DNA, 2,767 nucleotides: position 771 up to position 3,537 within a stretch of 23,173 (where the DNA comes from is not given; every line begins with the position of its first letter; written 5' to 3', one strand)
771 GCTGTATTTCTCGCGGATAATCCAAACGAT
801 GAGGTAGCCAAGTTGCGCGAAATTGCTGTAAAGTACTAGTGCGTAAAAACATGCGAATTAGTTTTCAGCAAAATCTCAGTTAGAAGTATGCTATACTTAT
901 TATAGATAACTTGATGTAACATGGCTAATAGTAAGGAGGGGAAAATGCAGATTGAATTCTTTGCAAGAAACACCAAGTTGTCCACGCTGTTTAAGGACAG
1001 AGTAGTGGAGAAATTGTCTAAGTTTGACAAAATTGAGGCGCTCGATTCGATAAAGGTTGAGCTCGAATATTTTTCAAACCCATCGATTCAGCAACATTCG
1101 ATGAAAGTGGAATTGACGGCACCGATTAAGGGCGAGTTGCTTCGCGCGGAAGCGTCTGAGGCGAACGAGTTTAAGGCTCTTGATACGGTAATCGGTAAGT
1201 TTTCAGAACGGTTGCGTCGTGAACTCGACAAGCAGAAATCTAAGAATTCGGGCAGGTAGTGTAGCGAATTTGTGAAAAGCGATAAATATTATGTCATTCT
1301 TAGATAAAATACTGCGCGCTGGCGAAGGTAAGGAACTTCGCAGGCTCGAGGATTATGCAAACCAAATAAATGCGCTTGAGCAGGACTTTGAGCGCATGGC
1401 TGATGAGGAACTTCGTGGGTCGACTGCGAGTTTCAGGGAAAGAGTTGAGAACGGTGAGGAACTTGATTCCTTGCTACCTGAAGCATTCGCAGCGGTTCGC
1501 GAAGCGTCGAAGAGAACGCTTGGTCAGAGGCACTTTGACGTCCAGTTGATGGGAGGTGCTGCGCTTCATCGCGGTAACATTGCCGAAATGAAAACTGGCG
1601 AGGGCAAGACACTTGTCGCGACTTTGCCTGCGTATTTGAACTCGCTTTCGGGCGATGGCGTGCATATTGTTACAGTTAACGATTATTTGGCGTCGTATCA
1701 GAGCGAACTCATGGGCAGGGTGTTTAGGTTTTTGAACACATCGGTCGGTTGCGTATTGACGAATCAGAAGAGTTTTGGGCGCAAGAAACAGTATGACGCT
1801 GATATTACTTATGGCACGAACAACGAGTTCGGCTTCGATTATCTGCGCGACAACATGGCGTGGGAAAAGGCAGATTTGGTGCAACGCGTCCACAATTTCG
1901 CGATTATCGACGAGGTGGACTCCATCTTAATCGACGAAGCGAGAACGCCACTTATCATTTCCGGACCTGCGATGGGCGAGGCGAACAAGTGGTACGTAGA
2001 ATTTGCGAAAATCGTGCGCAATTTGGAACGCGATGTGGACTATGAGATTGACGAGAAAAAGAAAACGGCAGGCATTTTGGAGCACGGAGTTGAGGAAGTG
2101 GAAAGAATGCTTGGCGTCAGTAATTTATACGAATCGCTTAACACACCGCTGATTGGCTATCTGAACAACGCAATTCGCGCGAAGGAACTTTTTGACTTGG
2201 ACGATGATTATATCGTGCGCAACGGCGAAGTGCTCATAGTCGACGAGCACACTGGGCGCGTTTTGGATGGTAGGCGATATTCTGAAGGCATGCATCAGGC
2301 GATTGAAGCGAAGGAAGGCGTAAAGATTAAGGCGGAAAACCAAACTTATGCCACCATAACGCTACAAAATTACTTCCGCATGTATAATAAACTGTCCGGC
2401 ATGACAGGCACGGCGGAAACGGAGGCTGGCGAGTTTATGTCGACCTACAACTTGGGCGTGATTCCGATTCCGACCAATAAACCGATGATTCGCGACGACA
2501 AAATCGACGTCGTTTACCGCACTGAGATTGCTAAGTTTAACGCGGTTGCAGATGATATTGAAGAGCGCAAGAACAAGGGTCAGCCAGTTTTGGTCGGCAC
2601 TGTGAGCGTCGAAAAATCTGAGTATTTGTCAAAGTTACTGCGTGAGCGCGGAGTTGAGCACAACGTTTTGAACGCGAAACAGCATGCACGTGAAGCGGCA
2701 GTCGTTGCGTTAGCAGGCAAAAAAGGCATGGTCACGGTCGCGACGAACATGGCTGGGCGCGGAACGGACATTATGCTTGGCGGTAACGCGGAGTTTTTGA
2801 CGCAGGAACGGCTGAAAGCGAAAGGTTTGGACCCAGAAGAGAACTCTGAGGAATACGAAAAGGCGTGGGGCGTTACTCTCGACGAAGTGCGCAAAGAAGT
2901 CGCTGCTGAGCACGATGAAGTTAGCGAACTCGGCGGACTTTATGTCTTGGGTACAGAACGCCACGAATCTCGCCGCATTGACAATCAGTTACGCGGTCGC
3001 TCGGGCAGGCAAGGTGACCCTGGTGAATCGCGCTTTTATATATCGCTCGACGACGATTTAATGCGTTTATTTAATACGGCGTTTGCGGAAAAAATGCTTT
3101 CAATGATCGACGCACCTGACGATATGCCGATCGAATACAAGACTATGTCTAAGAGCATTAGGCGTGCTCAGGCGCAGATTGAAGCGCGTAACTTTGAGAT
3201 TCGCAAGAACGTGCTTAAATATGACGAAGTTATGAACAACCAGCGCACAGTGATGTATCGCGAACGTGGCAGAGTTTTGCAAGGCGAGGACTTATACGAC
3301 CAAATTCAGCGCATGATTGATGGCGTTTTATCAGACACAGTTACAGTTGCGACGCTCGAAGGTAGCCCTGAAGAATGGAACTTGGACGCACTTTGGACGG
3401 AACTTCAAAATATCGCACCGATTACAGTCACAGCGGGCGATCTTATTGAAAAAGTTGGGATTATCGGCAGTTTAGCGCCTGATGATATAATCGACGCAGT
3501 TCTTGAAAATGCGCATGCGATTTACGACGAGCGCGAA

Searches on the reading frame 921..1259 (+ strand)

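Call 10: search_protein_families(library=pfam, proteins=[window:921-1259:+], max_evalue=0.00001)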
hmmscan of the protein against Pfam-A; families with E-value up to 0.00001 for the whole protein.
window:921-1259:+ (112 aa): 1 family
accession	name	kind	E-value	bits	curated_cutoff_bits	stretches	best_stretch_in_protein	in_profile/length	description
PF02482.25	Ribosomal_S30AE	-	7.5e-12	46.3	23.7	1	12-106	2-88/88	Sigma 54 modulation protein / S30EA ribosomal protein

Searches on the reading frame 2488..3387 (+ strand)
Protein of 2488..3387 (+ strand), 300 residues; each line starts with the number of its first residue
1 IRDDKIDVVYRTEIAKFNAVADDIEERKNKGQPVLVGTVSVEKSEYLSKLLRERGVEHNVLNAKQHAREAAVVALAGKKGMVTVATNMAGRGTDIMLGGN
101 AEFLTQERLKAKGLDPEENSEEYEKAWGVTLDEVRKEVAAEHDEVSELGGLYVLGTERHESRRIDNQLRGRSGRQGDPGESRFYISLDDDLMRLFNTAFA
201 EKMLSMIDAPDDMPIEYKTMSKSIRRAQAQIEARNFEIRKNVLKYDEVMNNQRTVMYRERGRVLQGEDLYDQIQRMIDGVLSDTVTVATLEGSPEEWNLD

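Call 85: find_related_loci(query=window:2488-3387:+, collection=metagenome_contigs, flank=10000)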
Query window:2488-3387:+ (300 aa) in metagenome_contigs; peptide patterns used: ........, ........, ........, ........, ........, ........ (x = any residue, [..] = any of these).
414 stretches matched a pattern; 310 encode a relative of the query (tblastn E <= 1e-3); the best 80 are kept; 80 distinct loci.
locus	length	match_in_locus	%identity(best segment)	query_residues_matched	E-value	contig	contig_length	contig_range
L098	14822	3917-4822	59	1-300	2e-110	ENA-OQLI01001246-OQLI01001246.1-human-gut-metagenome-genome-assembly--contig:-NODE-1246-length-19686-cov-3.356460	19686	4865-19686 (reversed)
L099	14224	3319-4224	59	1-300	5e-110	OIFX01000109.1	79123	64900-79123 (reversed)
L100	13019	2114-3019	59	1-300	3e-109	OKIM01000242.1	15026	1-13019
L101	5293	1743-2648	59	1-300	5e-109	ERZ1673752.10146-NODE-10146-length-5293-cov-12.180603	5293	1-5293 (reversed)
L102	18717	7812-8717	58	1-300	1e-108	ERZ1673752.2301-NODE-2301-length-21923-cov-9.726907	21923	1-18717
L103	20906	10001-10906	58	1-300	2e-108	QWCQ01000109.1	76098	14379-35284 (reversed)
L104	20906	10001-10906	58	1-300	2e-108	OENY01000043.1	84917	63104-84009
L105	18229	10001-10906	58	1-300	6e-108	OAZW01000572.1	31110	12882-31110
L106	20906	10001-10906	58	1-300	6e-108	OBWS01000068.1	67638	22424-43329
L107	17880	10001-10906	58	1-300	3e-108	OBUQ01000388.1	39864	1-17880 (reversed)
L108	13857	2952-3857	58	1-300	9e-108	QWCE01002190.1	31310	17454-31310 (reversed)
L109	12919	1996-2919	54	1-298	2e-103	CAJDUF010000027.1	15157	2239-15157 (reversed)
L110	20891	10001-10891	57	1-300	7e-102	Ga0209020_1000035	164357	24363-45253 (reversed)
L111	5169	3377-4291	53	1-292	2e-101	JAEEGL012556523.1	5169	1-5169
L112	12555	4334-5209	56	1-280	1e-100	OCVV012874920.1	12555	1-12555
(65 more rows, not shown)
